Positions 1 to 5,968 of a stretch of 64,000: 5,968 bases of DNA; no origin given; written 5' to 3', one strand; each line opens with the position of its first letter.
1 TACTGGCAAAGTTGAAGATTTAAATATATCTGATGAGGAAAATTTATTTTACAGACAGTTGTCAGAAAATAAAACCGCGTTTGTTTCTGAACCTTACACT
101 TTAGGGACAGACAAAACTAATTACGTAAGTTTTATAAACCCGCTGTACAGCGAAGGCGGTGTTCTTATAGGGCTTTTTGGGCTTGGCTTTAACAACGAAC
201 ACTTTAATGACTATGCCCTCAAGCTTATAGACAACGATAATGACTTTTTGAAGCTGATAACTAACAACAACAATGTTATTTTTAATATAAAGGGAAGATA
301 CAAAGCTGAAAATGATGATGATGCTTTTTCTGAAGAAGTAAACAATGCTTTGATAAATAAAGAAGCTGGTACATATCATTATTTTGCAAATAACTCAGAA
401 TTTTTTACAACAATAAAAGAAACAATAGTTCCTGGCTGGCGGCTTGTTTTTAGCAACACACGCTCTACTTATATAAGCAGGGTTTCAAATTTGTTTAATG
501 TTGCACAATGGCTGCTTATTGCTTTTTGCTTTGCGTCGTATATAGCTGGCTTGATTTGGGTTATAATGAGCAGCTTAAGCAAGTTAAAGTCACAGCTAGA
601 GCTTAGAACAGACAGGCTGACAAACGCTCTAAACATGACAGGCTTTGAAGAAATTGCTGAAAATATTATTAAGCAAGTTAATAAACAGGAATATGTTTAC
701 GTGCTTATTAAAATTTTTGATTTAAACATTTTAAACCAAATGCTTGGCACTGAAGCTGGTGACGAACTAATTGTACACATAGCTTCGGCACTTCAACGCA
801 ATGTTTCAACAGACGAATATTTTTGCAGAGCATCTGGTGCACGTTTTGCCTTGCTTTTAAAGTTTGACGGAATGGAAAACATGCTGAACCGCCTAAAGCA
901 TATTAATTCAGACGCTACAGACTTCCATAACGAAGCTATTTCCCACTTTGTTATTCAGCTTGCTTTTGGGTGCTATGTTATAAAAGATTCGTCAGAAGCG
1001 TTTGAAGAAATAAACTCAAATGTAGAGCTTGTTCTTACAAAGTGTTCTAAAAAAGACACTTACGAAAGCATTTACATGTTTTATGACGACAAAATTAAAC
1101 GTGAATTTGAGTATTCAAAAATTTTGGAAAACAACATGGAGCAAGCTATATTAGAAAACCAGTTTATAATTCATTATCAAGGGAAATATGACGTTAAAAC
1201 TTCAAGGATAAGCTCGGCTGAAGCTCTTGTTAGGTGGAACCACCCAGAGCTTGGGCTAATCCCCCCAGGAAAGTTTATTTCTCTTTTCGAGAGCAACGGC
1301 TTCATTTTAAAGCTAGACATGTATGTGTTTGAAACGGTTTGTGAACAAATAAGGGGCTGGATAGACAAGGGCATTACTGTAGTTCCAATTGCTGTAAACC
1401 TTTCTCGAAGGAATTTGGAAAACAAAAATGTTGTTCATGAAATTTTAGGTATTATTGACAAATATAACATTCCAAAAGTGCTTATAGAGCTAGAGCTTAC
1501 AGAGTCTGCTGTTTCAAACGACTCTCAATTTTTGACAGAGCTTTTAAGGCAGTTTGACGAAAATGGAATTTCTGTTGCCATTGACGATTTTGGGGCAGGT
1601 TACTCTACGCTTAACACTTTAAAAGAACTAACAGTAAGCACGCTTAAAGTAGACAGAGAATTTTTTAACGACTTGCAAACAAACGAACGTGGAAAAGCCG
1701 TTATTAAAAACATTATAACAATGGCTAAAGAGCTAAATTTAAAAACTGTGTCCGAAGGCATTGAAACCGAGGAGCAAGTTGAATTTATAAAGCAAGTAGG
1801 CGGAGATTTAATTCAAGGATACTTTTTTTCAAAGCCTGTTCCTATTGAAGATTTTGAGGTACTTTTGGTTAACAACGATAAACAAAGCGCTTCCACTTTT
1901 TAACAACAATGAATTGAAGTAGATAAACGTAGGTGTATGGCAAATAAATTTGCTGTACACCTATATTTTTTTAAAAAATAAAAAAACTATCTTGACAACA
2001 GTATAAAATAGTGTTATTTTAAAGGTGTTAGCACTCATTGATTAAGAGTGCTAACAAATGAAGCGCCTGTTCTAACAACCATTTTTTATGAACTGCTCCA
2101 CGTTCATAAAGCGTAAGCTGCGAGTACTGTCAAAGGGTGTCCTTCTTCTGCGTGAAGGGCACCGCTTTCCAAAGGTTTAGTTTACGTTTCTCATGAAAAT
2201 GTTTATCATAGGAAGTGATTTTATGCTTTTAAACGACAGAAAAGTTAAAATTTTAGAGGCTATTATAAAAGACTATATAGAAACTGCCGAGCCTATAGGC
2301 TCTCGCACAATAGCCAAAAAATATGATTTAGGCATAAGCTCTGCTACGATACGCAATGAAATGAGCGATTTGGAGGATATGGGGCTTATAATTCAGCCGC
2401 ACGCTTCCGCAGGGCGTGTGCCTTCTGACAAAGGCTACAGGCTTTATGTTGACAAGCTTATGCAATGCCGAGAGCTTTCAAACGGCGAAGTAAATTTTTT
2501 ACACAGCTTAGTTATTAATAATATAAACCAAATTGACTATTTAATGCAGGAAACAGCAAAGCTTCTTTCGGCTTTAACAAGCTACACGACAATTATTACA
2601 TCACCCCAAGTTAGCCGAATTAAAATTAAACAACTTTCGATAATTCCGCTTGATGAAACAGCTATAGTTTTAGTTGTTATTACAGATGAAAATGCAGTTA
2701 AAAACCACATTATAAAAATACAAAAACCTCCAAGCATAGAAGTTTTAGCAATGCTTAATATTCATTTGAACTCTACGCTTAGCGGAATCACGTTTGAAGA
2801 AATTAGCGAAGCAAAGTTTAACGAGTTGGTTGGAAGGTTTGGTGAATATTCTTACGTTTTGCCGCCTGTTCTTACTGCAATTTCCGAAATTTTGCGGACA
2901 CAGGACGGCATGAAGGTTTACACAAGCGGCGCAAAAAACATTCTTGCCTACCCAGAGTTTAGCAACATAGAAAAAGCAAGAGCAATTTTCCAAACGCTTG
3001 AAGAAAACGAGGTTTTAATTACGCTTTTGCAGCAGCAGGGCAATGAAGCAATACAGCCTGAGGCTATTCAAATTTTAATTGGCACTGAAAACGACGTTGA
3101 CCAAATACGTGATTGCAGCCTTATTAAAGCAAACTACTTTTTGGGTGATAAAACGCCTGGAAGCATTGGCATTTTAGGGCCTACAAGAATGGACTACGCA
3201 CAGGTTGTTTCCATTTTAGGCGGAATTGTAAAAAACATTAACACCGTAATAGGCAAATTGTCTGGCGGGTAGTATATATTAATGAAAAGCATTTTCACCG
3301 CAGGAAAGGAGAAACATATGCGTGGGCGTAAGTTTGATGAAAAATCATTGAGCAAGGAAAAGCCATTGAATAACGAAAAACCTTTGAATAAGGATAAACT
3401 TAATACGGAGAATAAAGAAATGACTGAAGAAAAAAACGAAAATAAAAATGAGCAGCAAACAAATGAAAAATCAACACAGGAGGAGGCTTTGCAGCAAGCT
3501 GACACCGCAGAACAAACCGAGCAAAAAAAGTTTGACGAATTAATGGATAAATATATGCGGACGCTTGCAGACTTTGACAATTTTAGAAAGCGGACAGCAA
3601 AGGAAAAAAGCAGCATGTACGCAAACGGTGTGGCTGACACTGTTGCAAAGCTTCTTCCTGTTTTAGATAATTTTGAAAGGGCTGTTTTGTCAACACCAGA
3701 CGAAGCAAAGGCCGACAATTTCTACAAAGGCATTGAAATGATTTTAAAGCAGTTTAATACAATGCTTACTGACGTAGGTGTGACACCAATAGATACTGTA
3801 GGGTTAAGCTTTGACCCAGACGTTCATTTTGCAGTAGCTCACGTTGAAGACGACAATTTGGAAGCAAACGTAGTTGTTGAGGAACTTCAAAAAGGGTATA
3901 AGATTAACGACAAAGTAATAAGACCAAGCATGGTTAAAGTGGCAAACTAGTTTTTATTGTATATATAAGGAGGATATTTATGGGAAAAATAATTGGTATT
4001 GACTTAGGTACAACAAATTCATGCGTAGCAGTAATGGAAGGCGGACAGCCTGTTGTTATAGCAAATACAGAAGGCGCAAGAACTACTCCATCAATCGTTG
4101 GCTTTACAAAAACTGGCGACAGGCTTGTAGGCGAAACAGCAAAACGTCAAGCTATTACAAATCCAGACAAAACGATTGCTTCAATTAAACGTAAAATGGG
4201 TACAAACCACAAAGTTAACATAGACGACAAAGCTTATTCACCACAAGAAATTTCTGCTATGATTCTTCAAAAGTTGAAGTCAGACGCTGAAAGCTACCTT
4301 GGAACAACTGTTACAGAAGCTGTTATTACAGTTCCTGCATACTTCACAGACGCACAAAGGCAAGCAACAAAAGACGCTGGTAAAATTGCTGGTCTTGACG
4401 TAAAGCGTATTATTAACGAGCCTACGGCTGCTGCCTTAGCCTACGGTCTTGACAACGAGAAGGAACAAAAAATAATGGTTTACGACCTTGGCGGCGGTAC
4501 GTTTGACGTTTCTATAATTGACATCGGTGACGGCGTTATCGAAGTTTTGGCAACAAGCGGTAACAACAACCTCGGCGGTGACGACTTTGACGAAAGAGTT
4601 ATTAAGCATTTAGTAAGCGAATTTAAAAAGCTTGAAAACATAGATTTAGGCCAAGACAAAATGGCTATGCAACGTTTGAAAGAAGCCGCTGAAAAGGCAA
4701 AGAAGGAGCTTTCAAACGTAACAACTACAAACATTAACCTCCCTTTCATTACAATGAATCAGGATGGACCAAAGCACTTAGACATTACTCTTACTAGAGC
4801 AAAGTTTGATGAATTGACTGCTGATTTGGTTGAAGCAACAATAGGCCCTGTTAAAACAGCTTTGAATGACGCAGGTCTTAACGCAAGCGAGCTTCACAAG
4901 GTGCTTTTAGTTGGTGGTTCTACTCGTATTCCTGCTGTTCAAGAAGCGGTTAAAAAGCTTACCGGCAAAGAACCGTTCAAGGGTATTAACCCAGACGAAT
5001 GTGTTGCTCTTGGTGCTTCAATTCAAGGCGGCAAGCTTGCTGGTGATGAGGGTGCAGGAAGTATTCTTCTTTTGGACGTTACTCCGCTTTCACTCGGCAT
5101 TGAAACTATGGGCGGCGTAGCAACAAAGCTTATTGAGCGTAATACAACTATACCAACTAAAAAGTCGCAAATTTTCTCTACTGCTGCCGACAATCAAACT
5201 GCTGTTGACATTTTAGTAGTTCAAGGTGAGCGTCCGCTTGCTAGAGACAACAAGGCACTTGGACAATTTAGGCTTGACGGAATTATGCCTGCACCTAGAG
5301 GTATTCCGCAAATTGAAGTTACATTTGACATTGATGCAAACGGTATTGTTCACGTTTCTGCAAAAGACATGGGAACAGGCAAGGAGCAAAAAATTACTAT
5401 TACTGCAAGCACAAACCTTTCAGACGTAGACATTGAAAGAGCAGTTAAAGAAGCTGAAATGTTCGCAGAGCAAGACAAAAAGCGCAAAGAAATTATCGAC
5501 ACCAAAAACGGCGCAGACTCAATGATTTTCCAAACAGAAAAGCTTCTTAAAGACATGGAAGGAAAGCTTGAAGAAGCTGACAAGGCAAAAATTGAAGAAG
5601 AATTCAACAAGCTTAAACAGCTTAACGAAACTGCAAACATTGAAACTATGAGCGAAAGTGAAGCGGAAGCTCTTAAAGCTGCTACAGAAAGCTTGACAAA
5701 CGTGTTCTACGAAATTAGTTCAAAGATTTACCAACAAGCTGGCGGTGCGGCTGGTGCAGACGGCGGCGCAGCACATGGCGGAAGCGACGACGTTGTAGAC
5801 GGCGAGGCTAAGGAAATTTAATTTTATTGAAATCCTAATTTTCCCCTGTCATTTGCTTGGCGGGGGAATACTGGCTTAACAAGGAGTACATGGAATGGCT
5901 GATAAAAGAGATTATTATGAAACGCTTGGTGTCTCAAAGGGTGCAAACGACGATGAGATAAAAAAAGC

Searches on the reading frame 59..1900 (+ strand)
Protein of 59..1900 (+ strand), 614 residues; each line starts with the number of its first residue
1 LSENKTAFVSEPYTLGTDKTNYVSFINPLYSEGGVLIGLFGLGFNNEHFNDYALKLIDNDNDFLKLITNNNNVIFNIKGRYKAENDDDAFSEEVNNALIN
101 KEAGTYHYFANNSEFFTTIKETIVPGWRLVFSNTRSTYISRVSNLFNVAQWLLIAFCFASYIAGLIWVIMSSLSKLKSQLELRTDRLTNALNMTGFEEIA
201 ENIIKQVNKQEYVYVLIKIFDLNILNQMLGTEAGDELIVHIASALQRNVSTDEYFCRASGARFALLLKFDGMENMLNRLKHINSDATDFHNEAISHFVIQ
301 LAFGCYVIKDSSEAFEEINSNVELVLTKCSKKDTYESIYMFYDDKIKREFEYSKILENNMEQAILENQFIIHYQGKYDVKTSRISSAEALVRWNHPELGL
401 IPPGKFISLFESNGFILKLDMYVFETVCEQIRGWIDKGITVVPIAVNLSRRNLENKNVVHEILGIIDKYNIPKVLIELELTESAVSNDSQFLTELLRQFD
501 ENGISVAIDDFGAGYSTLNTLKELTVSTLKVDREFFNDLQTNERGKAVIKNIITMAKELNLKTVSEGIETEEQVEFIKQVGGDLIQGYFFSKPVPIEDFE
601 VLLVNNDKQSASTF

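Call 51: search_protein_families(library=pfam, proteins=[window:59-1900:+], max_evalue=0.00001)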
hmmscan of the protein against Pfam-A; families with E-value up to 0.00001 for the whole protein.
window:59-1900:+ (614 aa): 2 families
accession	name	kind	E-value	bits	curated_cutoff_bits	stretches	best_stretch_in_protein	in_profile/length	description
PF00563.25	EAL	-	6.2e-66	222.6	31.3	1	358-593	2-236/236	EAL domain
PF00990.26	GGDEF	-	2.3e-15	57.2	23.8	1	184-328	3-153/161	Diguanylate cyclase, GGDEF domain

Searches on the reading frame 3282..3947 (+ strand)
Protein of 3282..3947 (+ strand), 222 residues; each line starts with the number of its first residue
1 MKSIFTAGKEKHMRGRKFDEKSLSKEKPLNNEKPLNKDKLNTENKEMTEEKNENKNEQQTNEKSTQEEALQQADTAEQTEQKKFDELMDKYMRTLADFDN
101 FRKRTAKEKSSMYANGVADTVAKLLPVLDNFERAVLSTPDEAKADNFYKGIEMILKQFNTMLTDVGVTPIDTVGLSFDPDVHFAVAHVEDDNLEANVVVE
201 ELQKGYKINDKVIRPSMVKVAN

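Call 51: search_protein_families(library=pfam, proteins=[window:3282-3947:+], max_evalue=0.00001)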
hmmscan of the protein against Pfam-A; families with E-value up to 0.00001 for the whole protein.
window:3282-3947:+ (222 aa): 1 family
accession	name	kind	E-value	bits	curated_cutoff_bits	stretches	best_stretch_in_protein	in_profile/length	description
PF01025.24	GrpE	-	1.8e-46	158.3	25.8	1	54-221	4-164/165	GrpE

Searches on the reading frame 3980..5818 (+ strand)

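Call 51: search_protein_families(library=pfam, proteins=[window:3980-5818:+], max_evalue=0.00001)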
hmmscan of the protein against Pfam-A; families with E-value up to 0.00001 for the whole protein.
window:3980-5818:+ (613 aa): 2 families
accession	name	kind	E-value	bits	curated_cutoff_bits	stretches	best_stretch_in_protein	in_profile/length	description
PF00012.26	HSP70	-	1.4e-242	806.6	20.6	1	4-584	1-598/599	Hsp70 protein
PF06723.19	MreB_Mbl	-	6.4e-22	78.2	27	1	4-348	3-317/327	MreB/Mbl protein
